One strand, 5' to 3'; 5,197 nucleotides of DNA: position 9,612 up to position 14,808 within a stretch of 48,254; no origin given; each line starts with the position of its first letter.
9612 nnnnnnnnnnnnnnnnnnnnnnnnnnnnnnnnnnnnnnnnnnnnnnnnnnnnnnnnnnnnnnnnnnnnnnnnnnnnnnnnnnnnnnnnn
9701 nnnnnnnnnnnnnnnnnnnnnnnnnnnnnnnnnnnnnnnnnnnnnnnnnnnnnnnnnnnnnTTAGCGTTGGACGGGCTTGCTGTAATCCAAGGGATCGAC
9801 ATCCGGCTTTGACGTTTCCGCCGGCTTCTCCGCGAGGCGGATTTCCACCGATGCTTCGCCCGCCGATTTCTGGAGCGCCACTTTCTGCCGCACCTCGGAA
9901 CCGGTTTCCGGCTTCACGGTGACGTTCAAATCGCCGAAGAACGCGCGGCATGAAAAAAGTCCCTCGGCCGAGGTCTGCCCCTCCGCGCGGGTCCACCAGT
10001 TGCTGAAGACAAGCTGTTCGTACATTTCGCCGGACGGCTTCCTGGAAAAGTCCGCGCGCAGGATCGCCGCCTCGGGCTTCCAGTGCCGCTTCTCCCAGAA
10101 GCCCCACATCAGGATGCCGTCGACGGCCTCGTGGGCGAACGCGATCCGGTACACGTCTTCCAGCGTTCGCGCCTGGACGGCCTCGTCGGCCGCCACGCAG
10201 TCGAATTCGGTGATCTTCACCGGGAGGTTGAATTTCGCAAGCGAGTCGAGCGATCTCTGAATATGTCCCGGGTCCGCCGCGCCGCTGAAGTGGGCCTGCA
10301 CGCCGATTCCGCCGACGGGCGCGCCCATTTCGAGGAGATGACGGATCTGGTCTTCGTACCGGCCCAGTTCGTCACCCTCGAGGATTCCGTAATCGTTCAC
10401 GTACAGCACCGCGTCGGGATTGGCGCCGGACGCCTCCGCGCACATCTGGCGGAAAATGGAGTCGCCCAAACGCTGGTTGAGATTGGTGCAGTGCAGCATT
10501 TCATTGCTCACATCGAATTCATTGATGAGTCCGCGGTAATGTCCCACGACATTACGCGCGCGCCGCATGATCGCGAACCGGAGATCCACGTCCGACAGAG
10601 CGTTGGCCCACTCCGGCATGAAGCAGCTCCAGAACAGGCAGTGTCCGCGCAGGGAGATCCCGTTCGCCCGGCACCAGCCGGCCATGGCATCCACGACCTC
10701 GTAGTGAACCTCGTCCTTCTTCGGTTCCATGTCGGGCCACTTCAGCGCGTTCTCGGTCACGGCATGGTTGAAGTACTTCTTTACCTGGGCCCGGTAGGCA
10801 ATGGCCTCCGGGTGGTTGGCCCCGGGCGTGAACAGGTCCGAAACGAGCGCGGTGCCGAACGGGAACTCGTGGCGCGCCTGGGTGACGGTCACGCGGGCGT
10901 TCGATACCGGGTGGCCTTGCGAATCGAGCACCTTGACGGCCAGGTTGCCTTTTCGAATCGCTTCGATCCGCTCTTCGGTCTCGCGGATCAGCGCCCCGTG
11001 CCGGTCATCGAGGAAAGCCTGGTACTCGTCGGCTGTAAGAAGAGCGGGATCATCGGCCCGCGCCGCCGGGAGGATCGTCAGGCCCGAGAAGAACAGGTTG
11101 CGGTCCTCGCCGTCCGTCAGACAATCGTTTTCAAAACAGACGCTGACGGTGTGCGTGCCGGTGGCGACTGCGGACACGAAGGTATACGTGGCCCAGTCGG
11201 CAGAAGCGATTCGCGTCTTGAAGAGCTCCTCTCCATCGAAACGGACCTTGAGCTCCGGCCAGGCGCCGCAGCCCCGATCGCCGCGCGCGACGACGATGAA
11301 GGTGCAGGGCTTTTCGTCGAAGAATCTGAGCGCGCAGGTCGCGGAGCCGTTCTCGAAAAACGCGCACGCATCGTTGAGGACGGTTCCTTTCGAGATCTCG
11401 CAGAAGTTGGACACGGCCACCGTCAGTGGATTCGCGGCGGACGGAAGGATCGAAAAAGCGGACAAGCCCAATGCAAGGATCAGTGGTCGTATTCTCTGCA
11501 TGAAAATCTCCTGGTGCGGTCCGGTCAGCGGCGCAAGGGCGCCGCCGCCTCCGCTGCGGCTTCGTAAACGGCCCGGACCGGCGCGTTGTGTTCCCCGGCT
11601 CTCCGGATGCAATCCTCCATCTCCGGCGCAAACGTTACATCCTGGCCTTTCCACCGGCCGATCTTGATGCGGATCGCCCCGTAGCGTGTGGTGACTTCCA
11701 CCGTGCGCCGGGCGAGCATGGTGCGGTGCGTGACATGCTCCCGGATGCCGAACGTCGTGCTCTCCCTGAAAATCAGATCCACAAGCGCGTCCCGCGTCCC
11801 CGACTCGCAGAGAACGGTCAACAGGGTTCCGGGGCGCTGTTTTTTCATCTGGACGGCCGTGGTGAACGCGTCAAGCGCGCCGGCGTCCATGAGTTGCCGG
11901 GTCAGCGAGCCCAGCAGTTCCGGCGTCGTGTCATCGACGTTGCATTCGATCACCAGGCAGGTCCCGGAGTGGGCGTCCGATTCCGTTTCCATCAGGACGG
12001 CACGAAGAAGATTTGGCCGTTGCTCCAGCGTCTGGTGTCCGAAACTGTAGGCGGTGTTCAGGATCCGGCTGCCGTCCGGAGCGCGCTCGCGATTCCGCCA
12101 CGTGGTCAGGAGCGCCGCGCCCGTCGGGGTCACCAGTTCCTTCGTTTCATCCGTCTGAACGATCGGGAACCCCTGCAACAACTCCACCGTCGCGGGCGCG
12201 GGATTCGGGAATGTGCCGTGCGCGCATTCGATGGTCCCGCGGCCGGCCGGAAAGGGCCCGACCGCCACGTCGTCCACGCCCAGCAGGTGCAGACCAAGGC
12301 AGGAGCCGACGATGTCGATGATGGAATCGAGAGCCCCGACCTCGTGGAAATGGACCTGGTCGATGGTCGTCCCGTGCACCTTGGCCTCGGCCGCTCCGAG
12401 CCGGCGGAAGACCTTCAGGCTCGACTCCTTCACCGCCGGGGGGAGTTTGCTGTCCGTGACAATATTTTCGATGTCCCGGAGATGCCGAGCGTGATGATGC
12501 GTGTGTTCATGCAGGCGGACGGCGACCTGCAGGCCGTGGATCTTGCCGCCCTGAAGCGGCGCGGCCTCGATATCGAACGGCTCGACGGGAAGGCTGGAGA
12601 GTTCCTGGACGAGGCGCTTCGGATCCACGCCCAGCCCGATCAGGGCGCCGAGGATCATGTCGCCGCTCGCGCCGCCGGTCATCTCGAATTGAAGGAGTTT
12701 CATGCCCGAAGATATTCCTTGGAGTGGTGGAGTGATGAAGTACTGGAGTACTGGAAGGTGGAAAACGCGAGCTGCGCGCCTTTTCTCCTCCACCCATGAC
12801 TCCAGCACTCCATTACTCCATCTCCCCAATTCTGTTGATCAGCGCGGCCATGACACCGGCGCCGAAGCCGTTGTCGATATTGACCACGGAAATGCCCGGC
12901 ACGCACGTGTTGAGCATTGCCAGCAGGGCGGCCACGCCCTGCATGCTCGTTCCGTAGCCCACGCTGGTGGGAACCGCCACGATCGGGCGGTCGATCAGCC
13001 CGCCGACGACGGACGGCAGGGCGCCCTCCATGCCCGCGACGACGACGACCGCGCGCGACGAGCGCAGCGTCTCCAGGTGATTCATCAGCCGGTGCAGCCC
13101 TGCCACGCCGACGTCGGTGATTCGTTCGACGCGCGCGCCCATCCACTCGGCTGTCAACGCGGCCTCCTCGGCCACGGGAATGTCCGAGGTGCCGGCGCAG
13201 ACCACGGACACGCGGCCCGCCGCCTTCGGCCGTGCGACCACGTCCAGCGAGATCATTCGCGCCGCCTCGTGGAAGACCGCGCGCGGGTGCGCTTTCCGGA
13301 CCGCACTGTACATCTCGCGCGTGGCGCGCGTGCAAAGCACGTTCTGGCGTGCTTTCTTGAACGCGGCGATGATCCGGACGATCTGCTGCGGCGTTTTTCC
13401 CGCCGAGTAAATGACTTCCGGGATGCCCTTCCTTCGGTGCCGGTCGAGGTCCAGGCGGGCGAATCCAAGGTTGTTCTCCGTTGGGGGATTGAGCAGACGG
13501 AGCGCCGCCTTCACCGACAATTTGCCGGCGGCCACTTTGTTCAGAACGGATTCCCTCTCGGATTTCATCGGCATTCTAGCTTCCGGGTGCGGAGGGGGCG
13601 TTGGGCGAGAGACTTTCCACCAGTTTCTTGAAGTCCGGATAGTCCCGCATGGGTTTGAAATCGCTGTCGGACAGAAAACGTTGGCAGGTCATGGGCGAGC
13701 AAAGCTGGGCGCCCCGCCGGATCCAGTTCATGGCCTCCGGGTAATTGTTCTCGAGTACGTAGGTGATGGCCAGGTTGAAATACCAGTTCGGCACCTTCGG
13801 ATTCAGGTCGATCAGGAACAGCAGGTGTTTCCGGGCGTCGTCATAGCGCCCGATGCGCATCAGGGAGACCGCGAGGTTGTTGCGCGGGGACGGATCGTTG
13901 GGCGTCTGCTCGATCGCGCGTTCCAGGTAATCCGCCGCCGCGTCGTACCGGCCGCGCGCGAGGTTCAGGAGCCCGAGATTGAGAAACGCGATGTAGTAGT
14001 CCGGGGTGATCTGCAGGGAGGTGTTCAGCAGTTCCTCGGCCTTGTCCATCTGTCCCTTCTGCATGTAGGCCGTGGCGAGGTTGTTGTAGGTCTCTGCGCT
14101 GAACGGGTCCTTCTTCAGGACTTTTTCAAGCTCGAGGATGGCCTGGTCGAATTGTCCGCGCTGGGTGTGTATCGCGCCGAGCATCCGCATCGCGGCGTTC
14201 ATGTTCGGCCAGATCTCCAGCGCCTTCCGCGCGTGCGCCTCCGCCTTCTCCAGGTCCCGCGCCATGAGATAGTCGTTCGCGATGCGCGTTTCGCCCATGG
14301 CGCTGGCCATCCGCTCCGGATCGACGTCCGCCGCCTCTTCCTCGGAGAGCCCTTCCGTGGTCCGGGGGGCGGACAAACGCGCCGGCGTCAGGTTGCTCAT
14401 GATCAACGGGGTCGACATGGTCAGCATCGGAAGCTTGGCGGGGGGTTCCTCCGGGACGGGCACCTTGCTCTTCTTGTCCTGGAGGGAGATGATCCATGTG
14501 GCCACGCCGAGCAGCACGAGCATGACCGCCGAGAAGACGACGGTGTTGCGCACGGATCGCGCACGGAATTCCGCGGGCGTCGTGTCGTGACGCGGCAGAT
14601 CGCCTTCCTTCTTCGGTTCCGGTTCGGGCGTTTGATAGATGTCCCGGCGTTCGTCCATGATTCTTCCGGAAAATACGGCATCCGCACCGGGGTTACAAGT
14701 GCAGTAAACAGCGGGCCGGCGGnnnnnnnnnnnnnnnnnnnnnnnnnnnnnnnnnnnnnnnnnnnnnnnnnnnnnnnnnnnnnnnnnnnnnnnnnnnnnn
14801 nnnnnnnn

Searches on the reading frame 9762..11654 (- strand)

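Call 82: search_protein_families(library=pfam, max_evalue=0.00001, proteins=[window:9762-11654:-])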
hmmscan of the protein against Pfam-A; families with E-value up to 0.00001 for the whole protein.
window:9762-11654:- (630 aa): 2 families
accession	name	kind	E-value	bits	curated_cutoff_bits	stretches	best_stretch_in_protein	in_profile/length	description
PF00331.26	Glyco_hydro_10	-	1.3e-44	153.1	22.1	1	265-529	12-287/311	Glycosyl hydrolase family 10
PF16841.11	CBM60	-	1.9e-11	44.7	28.2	1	119-194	2-76/91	Ca-dependent carbohydrate-binding module xylan-binding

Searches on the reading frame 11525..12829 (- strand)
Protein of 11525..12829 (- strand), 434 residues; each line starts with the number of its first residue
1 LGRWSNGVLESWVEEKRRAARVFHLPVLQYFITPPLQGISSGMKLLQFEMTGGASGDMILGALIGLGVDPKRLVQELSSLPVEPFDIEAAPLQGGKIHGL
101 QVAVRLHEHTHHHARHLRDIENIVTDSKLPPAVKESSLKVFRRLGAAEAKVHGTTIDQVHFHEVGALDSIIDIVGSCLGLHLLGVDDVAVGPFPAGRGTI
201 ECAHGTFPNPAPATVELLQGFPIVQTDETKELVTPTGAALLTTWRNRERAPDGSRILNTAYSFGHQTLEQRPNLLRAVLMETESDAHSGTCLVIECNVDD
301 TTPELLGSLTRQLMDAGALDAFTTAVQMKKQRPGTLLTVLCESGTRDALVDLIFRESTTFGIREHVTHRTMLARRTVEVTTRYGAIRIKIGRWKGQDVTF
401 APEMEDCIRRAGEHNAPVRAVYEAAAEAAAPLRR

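Call 82: search_protein_families(library=pfam, max_evalue=0.00001, proteins=[window:11525-12829:-])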
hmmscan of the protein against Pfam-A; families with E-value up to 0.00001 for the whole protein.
window:11525-12829:- (434 aa): 1 family
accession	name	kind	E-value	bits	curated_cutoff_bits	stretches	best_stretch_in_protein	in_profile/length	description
PF01969.22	Ni_insertion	-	3.9e-132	441.4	22.1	1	47-422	2-375/375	Nickel insertion protein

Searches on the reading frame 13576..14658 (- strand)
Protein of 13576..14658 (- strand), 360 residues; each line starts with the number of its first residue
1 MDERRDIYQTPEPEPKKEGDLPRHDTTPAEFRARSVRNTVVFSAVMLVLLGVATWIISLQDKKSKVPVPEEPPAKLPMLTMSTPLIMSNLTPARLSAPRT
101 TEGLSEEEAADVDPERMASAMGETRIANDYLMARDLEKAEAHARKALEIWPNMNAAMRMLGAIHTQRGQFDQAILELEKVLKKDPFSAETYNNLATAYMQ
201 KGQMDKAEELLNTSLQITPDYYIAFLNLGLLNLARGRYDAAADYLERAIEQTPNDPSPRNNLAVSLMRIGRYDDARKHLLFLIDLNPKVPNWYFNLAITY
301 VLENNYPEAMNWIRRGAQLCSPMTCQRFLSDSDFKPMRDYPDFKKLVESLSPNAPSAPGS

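Call 83: search_protein_families(library=pfam, max_evalue=0.00001, proteins=[window:13576-14658:-])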
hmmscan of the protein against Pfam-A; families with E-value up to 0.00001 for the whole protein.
window:13576-14658:- (360 aa): 22 families
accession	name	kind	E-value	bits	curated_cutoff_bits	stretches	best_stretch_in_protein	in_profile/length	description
PF07719.23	TPR_2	-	1e-32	109.9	27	1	188-221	1-34/34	Tetratricopeptide repeat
PF13432.12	TPR_16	-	2.8e-32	111.2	32.7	4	193-256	2-65/65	Tetratricopeptide repeat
PF00515.34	TPR_1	-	3.3e-32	109.4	27.8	1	188-221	1-34/34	Tetratricopeptide repeat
PF14559.12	TPR_19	-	4.1e-28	97.9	25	3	166-220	3-57/68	Tetratricopeptide repeat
PF13424.12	TPR_12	-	5e-26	91.1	30.1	1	187-250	2-73/77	Tetratricopeptide repeat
PF13414.12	TPR_11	-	7.3e-26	90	26.8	1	161-202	1-42/42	TPR repeat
PF13428.12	TPR_14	-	1.1e-23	81.7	23.5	0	226-263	5-42/44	Tetratricopeptide repeat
PF13431.12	TPR_17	-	4.6e-22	76.8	24.4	1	177-209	2-34/34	Tetratricopeptide repeat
PF13181.12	TPR_8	-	1.5e-20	72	25.7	1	188-221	1-34/34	Tetratricopeptide repeat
PF13176.12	TPR_7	-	6.2e-18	63.7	27.9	0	224-256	1-35/36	Tetratricopeptide repeat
PF13374.12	TPR_10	-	4.3e-17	62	27.5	0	188-217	2-31/42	Tetratricopeptide repeat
PF13371.12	TPR_9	-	1.4e-15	57.5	35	1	197-256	4-63/73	Tetratricopeptide repeat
PF13174.12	TPR_6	-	7.5e-14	51.8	26.3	0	224-254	2-32/33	Tetratricopeptide repeat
PF12895.13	ANAPC3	-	4.4e-12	46.6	27.2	0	201-280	2-80/82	Anaphase-promoting complex, cyclosome, subunit 3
PF07721.20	TPR_4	-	1.4e-09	38.1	27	0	226-247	5-26/26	Tetratricopeptide repeat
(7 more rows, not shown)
